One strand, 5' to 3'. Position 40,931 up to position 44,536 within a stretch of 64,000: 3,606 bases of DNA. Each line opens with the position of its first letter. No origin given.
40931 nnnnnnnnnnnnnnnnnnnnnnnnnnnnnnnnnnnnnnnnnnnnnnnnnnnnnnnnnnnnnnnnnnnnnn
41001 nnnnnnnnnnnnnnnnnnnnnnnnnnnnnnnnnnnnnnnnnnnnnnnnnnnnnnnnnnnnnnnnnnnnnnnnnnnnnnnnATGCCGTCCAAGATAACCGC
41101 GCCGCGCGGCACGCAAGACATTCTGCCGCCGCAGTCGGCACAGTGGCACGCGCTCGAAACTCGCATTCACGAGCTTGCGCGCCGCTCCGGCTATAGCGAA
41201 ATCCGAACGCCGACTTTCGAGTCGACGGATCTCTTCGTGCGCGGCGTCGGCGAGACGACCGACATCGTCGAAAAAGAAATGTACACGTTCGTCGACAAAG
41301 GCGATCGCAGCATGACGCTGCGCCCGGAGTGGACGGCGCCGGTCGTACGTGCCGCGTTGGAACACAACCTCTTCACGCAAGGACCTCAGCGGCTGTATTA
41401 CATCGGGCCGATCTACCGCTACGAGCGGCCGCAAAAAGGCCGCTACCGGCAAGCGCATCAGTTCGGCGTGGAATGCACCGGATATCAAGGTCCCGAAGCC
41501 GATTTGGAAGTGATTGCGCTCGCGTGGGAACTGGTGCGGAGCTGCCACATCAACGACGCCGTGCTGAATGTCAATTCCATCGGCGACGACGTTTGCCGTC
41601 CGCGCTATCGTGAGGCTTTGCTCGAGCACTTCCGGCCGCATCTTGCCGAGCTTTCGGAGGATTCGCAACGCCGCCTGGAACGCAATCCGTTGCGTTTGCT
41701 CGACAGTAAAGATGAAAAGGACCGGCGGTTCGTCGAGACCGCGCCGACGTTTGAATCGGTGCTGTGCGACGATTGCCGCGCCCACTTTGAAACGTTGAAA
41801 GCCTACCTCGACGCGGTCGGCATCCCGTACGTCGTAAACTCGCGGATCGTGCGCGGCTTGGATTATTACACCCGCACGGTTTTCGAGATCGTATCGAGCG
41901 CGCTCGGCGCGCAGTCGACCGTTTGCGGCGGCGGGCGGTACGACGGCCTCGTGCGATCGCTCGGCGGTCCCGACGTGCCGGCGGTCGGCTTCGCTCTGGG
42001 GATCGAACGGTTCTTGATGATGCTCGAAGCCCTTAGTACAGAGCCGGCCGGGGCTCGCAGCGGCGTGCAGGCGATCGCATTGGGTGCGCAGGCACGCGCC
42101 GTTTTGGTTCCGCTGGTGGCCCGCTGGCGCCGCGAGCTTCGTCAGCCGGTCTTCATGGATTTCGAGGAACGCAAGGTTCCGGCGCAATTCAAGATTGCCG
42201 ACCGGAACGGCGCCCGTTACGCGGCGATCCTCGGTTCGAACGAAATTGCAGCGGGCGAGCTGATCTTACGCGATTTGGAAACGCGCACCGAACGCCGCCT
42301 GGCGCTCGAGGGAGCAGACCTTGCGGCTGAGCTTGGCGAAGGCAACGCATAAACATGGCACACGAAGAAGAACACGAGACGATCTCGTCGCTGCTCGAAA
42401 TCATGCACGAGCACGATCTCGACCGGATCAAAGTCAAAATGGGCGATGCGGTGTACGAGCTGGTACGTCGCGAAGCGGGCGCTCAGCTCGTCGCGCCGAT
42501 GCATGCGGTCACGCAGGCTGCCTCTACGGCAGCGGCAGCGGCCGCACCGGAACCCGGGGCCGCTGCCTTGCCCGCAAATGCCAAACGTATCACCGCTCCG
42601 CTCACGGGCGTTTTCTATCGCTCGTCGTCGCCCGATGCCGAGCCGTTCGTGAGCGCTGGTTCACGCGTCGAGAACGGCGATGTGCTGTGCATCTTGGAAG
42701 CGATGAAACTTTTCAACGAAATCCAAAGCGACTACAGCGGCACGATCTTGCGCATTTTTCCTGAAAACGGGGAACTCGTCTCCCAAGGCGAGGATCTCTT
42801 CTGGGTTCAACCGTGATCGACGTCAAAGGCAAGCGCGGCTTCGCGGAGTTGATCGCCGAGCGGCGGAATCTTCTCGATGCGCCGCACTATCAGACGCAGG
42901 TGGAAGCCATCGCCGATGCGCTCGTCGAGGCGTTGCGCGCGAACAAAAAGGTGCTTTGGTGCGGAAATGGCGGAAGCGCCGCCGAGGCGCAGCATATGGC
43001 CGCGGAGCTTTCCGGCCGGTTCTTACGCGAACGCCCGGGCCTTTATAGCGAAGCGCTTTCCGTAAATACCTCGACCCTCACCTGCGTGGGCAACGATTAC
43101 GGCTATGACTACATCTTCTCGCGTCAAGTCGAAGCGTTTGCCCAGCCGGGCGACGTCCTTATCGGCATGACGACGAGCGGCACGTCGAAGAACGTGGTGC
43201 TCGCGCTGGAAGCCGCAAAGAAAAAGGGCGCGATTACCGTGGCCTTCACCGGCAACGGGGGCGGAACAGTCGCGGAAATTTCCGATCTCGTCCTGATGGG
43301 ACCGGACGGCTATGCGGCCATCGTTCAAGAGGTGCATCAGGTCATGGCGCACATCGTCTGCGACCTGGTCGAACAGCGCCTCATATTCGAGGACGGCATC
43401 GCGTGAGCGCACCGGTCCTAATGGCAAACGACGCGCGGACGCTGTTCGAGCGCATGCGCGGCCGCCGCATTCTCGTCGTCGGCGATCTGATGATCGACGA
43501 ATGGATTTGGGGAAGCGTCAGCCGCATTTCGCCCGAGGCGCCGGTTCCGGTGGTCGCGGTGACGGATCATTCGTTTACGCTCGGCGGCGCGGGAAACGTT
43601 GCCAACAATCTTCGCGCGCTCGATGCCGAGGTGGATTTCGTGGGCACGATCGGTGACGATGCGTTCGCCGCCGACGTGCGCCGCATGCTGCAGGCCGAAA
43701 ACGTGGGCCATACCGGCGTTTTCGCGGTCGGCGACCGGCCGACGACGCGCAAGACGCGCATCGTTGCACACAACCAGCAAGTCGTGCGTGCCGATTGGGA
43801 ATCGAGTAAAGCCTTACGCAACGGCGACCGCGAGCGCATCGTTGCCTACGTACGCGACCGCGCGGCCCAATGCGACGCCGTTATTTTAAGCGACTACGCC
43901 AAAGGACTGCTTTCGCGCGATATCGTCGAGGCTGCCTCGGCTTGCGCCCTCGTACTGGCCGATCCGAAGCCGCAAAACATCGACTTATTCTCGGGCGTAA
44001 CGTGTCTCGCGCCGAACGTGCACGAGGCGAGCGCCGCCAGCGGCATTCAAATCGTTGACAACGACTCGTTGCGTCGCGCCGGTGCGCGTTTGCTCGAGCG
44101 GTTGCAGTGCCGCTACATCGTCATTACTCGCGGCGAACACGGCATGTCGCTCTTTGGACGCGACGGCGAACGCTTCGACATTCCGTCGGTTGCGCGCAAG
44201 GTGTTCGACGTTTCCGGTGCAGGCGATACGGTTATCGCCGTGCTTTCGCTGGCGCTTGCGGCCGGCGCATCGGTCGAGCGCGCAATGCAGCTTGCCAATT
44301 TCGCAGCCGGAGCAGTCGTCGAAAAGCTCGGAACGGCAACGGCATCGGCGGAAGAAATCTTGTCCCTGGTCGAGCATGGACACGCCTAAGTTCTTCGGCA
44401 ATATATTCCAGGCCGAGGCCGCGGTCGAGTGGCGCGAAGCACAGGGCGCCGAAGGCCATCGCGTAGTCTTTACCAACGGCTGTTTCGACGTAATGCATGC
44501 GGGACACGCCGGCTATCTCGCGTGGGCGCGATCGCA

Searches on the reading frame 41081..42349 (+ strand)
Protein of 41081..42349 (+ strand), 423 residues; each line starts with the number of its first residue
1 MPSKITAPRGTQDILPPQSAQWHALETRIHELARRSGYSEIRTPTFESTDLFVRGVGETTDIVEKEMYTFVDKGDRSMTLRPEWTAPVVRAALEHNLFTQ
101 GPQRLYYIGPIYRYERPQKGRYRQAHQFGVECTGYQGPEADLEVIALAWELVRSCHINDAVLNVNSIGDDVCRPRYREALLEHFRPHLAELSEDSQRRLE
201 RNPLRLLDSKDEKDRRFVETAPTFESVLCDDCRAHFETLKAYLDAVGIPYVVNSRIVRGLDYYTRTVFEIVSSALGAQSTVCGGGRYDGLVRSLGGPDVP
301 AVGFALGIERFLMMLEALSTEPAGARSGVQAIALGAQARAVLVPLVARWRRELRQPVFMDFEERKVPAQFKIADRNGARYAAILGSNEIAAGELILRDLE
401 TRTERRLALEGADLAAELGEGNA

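Call 59: search_protein_families(library=pfam, proteins=[window:41081-42349:+], max_evalue=0.00001)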
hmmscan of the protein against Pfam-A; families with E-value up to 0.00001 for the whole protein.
window:41081-42349:+ (423 aa): 2 families
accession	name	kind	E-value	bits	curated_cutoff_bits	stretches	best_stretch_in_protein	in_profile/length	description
PF13393.11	tRNA-synt_His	-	1.1e-51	176.3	25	1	10-310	1-307/308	Histidyl-tRNA synthetase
PF00587.30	tRNA-synt_2b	-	5.3e-16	59.6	29.3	1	68-315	1-175/179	tRNA synthetase class II core domain (G, H, P, S and T)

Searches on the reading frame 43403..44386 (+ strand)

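Call 59: search_protein_families(library=pfam, proteins=[window:43403-44386:+], max_evalue=0.00001)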
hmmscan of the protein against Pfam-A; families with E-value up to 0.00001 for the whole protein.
window:43403-44386:+ (328 aa): 2 families
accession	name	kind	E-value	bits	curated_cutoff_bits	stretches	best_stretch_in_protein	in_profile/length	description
PF00294.29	PfkB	-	9.6e-41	140.5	25.8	1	22-314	3-298/302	pfkB family carbohydrate kinase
PF08543.17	Phos_pyr_kin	-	7.9e-09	35.7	27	1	194-305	115-232/246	Phosphomethylpyrimidine kinase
